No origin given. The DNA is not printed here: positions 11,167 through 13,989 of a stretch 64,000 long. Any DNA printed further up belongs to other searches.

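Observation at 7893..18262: Two-component-regulated glycyl radical eliminase cluster that couples to a tungsten-type aldehyde:ferredoxin oxidoreductase instead of a microcompartment/CoA-acylating ALDH route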

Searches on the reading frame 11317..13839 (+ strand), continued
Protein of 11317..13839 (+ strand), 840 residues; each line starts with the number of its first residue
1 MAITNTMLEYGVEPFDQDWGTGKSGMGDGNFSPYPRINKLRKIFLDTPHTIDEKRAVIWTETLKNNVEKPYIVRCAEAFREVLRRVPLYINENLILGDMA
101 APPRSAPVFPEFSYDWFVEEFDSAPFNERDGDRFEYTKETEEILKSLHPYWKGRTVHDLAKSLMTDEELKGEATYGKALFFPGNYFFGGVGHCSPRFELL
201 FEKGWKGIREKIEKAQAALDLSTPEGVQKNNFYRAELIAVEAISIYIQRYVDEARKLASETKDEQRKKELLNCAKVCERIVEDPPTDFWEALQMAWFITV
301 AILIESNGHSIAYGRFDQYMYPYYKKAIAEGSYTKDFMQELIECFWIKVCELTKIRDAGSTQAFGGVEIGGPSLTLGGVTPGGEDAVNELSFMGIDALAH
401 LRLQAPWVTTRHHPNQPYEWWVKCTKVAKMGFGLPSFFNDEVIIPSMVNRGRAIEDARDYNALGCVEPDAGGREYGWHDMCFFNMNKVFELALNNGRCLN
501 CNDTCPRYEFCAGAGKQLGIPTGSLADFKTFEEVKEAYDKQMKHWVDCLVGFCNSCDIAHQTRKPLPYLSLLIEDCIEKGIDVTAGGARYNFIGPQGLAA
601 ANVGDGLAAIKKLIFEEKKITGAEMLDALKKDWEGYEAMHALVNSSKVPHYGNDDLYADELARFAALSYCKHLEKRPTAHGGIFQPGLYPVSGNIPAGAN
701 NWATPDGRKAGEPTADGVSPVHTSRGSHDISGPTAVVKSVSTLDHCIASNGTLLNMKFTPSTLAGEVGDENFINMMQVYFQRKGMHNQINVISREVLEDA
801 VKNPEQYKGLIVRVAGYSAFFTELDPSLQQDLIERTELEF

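Call 22: find_encoding_contigs(protein=P0008, flank=10000, max_places=2)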
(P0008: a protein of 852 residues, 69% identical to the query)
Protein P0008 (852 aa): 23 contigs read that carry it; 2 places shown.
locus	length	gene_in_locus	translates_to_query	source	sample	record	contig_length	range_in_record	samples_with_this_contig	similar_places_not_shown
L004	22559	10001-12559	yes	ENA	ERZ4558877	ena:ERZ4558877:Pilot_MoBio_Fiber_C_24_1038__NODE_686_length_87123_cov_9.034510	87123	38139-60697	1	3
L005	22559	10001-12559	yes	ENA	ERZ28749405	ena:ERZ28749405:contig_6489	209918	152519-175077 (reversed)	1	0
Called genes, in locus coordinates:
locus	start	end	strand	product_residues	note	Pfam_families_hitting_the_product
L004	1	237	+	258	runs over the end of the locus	PF02361:CbiQ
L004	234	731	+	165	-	PF00005:ABC_tran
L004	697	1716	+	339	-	PF02463:SMC_N (faint), PF13304:AAA_21 (faint), PF00005:ABC_tran, PF13166:AAA_13 (faint)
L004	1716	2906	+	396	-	PF00664:ABC_membrane, PF00005:ABC_tran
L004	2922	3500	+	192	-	PF00005:ABC_tran, PF02463:SMC_N (weak)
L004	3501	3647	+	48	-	-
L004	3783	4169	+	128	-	PF00664:ABC_membrane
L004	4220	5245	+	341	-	PF00270:DEAD (faint), PF00005:ABC_tran, PF02463:SMC_N (weak)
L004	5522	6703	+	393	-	PF00465:Fe-ADH, PF13685:Fe-ADH_2, PF25137:ADH_Fe_C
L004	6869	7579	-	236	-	PF00165:HTH_AraC, PF12833:HTH_18, PF00165:HTH_AraC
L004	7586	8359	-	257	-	PF00072:Response_reg, PF17853:GGDEF_2 (weak)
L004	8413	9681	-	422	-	PF10114:PocR, PF06580:His_kinase, PF02518:HATPase_c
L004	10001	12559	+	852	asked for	PF02901:PFL-like, PF01228:Gly_radical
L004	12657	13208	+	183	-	PF00230:MIP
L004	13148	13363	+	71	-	PF00230:MIP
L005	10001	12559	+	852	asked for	PF02901:PFL-like, PF01228:Gly_radical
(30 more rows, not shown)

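Call 23: find_encoding_contigs(protein=P0021, flank=10000, max_places=1)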
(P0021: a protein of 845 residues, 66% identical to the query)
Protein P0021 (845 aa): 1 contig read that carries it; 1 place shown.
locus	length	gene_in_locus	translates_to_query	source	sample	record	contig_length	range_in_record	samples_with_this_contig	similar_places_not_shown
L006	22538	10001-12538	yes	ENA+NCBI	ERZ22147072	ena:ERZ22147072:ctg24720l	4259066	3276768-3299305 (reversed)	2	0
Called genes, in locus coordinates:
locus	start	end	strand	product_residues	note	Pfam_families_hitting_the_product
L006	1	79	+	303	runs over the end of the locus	PF00231:ATP-synt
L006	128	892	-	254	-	PF01493:GXGXG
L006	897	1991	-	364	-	PF00310:GATase_2, PF13537:GATase_7 (faint), PF13522:GATase_6 (weak)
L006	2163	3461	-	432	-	PF07992:Pyr_redox_2, PF13738:Pyr_redox_3 (weak), PF00070:Pyr_redox, PF18267:Rubredoxin_C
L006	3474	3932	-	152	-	PF13187:Fer4_9 (faint), PF13247:Fer4_11, PF12838:Fer4_7, PF12797:Fer4_2 (weak), PF13237:Fer4_10 (weak), PF00037:Fer4, PF12837:Fer4_6 (weak)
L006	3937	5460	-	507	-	PF13237:Fer4_10, PF14697:Fer4_21 (weak), PF12838:Fer4_7, PF01645:Glu_synthase, PF04898:Glu_syn_central (weak), PF00478:IMPDH, PF03060:NMO (weak), PF04898:Glu_syn_central, +7 more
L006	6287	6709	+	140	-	PF00582:Usp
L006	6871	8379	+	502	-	PF16980:CitMHS_2, PF03600:CitMHS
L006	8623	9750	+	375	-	PF23400:CARF_Card1, PF09002:Card1_endonuc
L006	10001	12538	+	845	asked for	PF02901:PFL-like, PF01228:Gly_radical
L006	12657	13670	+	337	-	PF00037:Fer4 (faint), PF13237:Fer4_10 (weak), PF12838:Fer4_7 (weak), PF13484:Fer4_16 (faint), PF14697:Fer4_21, PF04055:Radical_SAM, PF12837:Fer4_6 (weak), PF13353:Fer4_12 (weak)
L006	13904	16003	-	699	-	PF02516:STT3, PF21436:STT3-PglB_core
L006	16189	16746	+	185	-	-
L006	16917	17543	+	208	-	PF00881:Nitroreductase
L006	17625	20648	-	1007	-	PF01627:Hpt, PF02895:H-kinase_dim, PF02518:HATPase_c, PF01584:CheW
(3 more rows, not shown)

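Call 25: find_encoding_contigs(protein=P0030, flank=10000, max_places=1)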
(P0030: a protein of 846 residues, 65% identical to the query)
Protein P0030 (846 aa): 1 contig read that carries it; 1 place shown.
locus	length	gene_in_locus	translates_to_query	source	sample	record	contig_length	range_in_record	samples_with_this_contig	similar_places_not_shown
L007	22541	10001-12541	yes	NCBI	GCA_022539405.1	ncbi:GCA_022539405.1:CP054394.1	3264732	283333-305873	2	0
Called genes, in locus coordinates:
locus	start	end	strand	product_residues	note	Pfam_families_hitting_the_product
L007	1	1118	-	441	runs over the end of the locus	PF02518:HATPase_c, PF13589:HATPase_c_3 (weak)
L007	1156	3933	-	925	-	PF00111:Fer2 (weak), PF13510:Fer2_4, PF10588:NADH-G_4Fe-4S_3, PF22117:Fer4_Nqo3 (weak), PF12838:Fer4_7, PF04879:Molybdop_Fe4S4, PF00384:Molybdopterin, PF01568:Molydop_binding, +2 more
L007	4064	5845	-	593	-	PF01257:2Fe-2S_thioredx (weak), PF01512:Complex1_51K, PF22461:SLBB_2 (weak), PF10589:NADH_4Fe-4S, PF13237:Fer4_10 (weak), PF14697:Fer4_21, PF00037:Fer4 (weak), PF12838:Fer4_7 (weak), +2 more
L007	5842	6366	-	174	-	PF01257:2Fe-2S_thioredx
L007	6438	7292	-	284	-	PF01226:Form_Nir_trans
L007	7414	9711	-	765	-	PF00403:HMA, PF00122:E1-E2_ATPase, PF00702:Hydrolase, PF08282:Hydrolase_3 (faint)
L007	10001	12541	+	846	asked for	PF02901:PFL-like, PF01228:Gly_radical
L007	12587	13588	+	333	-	PF04055:Radical_SAM, PF12837:Fer4_6 (faint), PF13237:Fer4_10 (weak), PF12838:Fer4_7 (faint), PF13353:Fer4_12 (weak)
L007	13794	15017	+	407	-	PF10114:PocR, PF06580:His_kinase, PF02518:HATPase_c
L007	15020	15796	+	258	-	PF00072:Response_reg, PF00165:HTH_AraC, PF12833:HTH_18, PF00165:HTH_AraC (weak)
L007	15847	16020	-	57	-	-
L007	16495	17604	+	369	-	PF00465:Fe-ADH, PF13685:Fe-ADH_2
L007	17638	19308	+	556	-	PF02286:Dehydratase_LU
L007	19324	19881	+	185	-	PF02288:Dehydratase_MU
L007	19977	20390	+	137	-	PF02287:Dehydratase_SU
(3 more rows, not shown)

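Call 26: find_encoding_contigs(protein=P0038, flank=10000, max_places=1)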
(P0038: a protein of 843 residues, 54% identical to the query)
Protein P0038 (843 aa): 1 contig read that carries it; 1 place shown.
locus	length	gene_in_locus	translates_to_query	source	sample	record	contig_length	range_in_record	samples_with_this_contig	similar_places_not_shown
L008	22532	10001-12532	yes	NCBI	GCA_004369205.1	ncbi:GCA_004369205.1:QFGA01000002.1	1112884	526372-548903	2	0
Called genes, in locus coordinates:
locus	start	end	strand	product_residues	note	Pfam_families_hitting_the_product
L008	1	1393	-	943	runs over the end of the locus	PF00111:Fer2, PF01799:Fer2_2, PF01315:Ald_Xan_dh_C, PF02738:MoCoBD_1, PF20256:MoCoBD_2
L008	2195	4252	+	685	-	PF00158:Sigma54_activat, PF14532:Sigma54_activ_2, PF25601:AAA_lid_14, PF02954:HTH_8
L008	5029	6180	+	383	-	PF00465:Fe-ADH, PF13685:Fe-ADH_2 (weak), PF25137:ADH_Fe_C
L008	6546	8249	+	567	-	PF02730:AFOR_N, PF01314:AFOR_C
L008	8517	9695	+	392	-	PF07690:MFS_1, PF00083:Sugar_tr (weak), PF07690:MFS_1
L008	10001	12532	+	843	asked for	PF02901:PFL-like, PF01228:Gly_radical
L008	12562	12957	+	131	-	PF00465:Fe-ADH, PF13685:Fe-ADH_2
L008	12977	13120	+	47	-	-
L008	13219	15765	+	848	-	PF02901:PFL-like, PF01228:Gly_radical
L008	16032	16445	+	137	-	PF03928:HbpS-like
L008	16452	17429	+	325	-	PF13353:Fer4_12 (faint), PF13237:Fer4_10 (faint), PF12838:Fer4_7 (faint), PF14697:Fer4_21 (weak), PF00037:Fer4 (weak), PF12837:Fer4_6 (weak), PF04055:Radical_SAM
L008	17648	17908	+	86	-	-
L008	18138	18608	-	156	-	PF00885:DMRL_synthase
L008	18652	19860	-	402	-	PF00926:DHBP_synthase, PF00925:GTP_cyclohydro2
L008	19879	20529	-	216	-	PF00677:Lum_binding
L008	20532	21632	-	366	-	PF00383:dCMP_cyt_deam_1, PF14437:MafB19-deam, PF01872:RibD_C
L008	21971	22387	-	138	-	PF00392:GntR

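Call 31: search_protein_families(library=ncbifam, proteins=[P0008, P0023, P0030, P0038, P0040, P0044, P0060, P0070, P0092, P0113], max_evalue=1e-200)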
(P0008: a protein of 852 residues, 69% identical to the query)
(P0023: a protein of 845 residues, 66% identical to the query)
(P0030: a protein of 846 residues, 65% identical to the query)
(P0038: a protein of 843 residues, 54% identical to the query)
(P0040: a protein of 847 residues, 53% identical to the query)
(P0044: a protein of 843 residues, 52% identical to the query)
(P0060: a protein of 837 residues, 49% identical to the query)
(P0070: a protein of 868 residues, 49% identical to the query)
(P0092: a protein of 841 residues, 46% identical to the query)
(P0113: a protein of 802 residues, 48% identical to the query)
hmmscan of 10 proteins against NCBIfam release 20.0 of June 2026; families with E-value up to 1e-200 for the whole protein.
P0008 (852 aa): 1 family
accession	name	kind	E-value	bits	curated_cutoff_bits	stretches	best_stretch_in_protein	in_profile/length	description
NF048009.1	SfplDhtHpfGKleb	equivalog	3.2e-274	912.1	1000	1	11-851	3-823/824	(2S)-3-sulfopropanediol dehydratase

P0023 (845 aa): 2 families
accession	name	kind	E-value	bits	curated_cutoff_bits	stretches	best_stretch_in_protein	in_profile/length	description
NF048009.1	SfplDhtHpfGKleb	equivalog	1.5e-280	933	1000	1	17-845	3-824/824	(2S)-3-sulfopropanediol dehydratase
TIGR01774.1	PFL2-3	subfamily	5.9e-224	745.8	678.2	1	41-843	5-784/786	formate C-acetyltransferase/glycerol dehydratase family glycyl radical enzyme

P0030 (846 aa): 2 families
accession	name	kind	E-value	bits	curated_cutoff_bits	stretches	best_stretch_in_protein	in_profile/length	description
NF048009.1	SfplDhtHpfGKleb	equivalog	1.9e-294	978.9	1000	1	17-846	2-824/824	(2S)-3-sulfopropanediol dehydratase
TIGR01774.1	PFL2-3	subfamily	1.6e-223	744.4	678.2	1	42-843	5-783/786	formate C-acetyltransferase/glycerol dehydratase family glycyl radical enzyme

P0038 (843 aa): 2 families
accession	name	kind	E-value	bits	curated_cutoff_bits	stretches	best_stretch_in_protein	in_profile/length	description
NF048009.1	SfplDhtHpfGKleb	equivalog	0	1098.3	1000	1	12-842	1-824/824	(2S)-3-sulfopropanediol dehydratase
TIGR01774.1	PFL2-3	subfamily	1e-218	728.4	678.2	1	38-839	5-783/786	formate C-acetyltransferase/glycerol dehydratase family glycyl radical enzyme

P0040 (847 aa): 2 families
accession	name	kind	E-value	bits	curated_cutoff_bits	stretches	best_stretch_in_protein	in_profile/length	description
NF048009.1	SfplDhtHpfGKleb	equivalog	0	1032.2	1000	1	13-846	2-824/824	(2S)-3-sulfopropanediol dehydratase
TIGR01774.1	PFL2-3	subfamily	7.7e-212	705.7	678.2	1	39-843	6-783/786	formate C-acetyltransferase/glycerol dehydratase family glycyl radical enzyme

P0044 (843 aa): 2 families
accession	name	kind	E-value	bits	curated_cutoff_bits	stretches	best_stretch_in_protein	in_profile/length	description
NF048009.1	SfplDhtHpfGKleb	equivalog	0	1124.4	1000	1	13-842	2-824/824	(2S)-3-sulfopropanediol dehydratase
TIGR01774.1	PFL2-3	subfamily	2.4e-215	717.3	678.2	1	37-839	4-783/786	formate C-acetyltransferase/glycerol dehydratase family glycyl radical enzyme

P0060 (837 aa): 2 families
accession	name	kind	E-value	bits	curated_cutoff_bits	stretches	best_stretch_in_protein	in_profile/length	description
NF048009.1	SfplDhtHpfGKleb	equivalog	0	1260.7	1000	1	6-836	1-824/824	(2S)-3-sulfopropanediol dehydratase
TIGR01774.1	PFL2-3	subfamily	1.2e-211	705.1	678.2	1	32-833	5-783/786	formate C-acetyltransferase/glycerol dehydratase family glycyl radical enzyme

P0070 (868 aa): 2 families
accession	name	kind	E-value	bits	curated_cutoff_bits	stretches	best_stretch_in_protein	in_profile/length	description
NF048009.1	SfplDhtHpfGKleb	equivalog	0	1024.9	1000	1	35-867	3-824/824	(2S)-3-sulfopropanediol dehydratase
TIGR01774.1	PFL2-3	subfamily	9.7e-202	672.3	678.2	1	60-864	6-783/786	formate C-acetyltransferase/glycerol dehydratase family glycyl radical enzyme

P0092 (841 aa): 2 families
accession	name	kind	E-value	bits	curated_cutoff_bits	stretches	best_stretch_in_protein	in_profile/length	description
NF048009.1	SfplDhtHpfGKleb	equivalog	1.5e-269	896.6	1000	1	22-831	11-824/824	(2S)-3-sulfopropanediol dehydratase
TIGR01774.1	PFL2-3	subfamily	7e-209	695.9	678.2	1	38-828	5-783/786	formate C-acetyltransferase/glycerol dehydratase family glycyl radical enzyme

P0113 (802 aa): 5 families
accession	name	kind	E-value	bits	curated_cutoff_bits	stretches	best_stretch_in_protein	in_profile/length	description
TIGR01774.1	PFL2-3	subfamily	1.2e-287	956.4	678.2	1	10-802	3-786/786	formate C-acetyltransferase/glycerol dehydratase family glycyl radical enzyme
NF048009.1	SfplDhtHpfGKleb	equivalog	1.6e-237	790.7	1000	1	11-800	26-822/824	(2S)-3-sulfopropanediol dehydratase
NF007437.0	PRK09983.1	equivalog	1.9e-237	790.1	1109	0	11-468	3-451/765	formate C-acetyltransferase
NF043068.1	glycl_HYPD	equivalog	2.9e-225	749.9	1100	1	12-800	3-782/784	trans-4-hydroxy-L-proline dehydratase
NF048011.1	SfplDhtHpsGDes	equivalog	1.6e-208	694.9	1000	1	10-800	23-819/821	(2S)-3-sulfopropanediol dehydratase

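Call 36: find_related_loci(query=A1, collection=genome_contigs, flank=10000)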
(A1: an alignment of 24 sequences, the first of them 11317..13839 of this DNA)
Query A1 (840 aa) in genome_contigs; peptide patterns used: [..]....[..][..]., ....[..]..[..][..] (x = any residue, [..] = any of these).
600 stretches matched a pattern (row limit reached: there are more); 581 encode a relative of the query (tblastn E <= 1e-3); the best 80 are kept; 80 distinct loci.
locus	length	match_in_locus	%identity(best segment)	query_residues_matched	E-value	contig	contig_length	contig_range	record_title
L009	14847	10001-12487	68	11-840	0e+0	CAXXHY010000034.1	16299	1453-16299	MAG: Desulfovibrionaceae bacterium isolate 0e13dead-c97d-465e-96e4-3b16588dd403 genome assembly, contig: contig_34, whol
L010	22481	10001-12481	51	13-840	0e+0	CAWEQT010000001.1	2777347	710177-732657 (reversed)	MAG: uncultured delta proteobacterium isolate MFD01828.bin.1.70 genome assembly, contig: contig_19051, whole genome shot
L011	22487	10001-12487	51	11-840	0e+0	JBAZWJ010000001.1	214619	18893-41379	MAG: Desulfobacteraceae bacterium isolate SO_2017_GW1_28 NODE_469_length_214619_cov_1.355155_OW334_2017, whole genome sh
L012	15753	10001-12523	50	1-840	0e+0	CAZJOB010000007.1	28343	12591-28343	MAG TPA_asm: uncultured Desulfatiglans sp. isolate SRP192927_co6_698 genome assembly, contig: NODE_3179_length_28343_cov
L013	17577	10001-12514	48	2-840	0e+0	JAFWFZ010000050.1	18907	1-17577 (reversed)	MAG: Oscillospiraceae bacterium isolate RGIG5705 Sheep_Duodenum.Co__c1238163, whole genome shotgun sequence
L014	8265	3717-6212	48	12-840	0e+0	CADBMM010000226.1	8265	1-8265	MAG: uncultured Lachnospiraceae bacterium isolate RUG14107 genome assembly, contig: RUG14107_asm_226, whole genome shotg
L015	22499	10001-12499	50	11-840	0e+0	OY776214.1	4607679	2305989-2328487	MAG: uncultured Sporobacter sp. isolate 345903d0-cd28-47e6-9f6f-9f74e2cead0e genome assembly, chromosome: 1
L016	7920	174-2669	49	12-840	0e+0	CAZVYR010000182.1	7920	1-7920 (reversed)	MAG TPA_asm: uncultured Leptospirales bacterium isolate binchicken_co129_857 genome assembly, contig: NODE_30297_length_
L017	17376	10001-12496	47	12-840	0e+0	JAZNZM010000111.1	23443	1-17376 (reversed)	MAG: Oscillospiraceae bacterium isolate T1900044767_TS20190233.MAGScoT_cleanbin_000075 SGB_2427_k141_2015728, whole geno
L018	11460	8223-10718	47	12-840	0e+0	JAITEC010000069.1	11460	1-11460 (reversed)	MAG: Oscillospiraceae bacterium isolate Nm470_bin31 k119_2674978, whole genome shotgun sequence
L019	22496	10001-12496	49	12-840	0e+0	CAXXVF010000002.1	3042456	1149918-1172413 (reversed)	MAG: uncultured Sporobacter sp. isolate ca5204d9-94c0-4825-86f6-93d50082d7c2 genome assembly, contig: contig_2, whole ge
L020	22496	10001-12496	49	12-840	0e+0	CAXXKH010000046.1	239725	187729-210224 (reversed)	MAG: Desulfobacterales bacterium isolate 9e8c302b-4ccc-47c5-97cd-91c71c085a60 genome assembly, contig: contig_46, whole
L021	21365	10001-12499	49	11-840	0e+0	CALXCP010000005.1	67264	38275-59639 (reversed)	MAG: uncultured Oscillospiraceae bacterium isolate BRZ_BD__bin41 genome assembly, contig: BRZ_BD__NODE_361_length_67264_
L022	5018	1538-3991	47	12-840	0e+0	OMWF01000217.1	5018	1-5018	uncultured actinobacterium isolate RUG033 genome assembly, contig: k87_28039256, whole genome shotgun sequence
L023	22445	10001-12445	47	11-840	0e+0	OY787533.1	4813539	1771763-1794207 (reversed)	MAG: uncultured Acidaminobacter sp. isolate 16f456b3-4aed-4148-9b34-dd28ef85fd30 genome assembly, chromosome: 1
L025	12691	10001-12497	56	12-840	0e+0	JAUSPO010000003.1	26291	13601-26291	MAG: Bacillota bacterium isolate E21_metabat.bin.75 E21_k141_332647, whole genome shotgun sequence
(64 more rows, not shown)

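Call 38: find_encoding_contigs(protein=P0002, flank=10000, max_places=2)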
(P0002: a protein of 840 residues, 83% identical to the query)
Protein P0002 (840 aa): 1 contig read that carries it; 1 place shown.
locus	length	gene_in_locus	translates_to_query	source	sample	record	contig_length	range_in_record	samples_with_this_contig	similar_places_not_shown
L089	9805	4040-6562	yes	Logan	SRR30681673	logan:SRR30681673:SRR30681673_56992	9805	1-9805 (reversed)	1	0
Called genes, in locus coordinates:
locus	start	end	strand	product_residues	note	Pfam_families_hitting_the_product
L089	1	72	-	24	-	?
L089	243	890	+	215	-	PF13483:Lactamase_B_3, PF12706:Lactamase_B_2 (weak)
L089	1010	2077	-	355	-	PF00072:Response_reg, PF00165:HTH_AraC (weak), PF12833:HTH_18, PF00165:HTH_AraC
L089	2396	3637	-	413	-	PF10114:PocR, PF06580:His_kinase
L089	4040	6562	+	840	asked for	PF02901:PFL-like, PF01228:Gly_radical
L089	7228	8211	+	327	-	PF13353:Fer4_12 (weak), PF04055:Radical_SAM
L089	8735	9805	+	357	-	?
